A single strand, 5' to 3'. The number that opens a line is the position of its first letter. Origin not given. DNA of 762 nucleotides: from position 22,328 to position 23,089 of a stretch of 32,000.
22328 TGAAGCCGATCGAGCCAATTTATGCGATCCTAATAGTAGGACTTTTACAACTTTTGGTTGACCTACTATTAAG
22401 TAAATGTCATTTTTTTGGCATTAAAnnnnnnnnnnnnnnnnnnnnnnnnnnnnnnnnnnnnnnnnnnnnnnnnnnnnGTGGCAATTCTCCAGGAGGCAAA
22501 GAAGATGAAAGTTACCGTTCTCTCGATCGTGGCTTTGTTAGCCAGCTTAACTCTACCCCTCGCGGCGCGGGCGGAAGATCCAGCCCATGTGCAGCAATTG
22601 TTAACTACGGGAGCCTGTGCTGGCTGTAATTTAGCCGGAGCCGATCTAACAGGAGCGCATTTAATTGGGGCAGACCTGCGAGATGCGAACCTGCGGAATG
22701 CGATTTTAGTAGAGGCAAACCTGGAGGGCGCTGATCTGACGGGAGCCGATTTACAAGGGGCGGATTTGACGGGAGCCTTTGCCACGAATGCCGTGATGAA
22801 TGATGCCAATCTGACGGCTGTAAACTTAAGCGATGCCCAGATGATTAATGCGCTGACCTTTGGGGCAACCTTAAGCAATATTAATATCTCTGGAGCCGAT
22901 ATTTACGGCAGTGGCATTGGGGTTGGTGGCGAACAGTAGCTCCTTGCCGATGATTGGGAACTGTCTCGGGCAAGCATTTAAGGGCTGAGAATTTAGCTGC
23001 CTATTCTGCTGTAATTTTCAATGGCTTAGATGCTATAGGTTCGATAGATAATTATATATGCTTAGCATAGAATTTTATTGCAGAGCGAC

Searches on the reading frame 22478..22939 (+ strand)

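Call 80: search_protein_families(library=pfam, proteins=[window:22478-22939:+], max_evalue=0.0001)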
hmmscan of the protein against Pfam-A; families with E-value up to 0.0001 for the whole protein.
window:22478-22939:+ (153 aa): 3 families
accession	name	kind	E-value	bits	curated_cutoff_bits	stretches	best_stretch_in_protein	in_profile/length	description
PF00805.28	Pentapeptide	-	2.3e-35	120.2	20.2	3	50-89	1-40/40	Pentapeptide repeats (8 copies)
PF13576.12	Pentapeptide_3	-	1.3e-09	38.5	27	0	49-90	3-47/48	Pentapeptide repeats (9 copies)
PF13599.13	Pentapeptide_4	-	8.4e-08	32.6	38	0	48-100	9-61/78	Pentapeptide repeat region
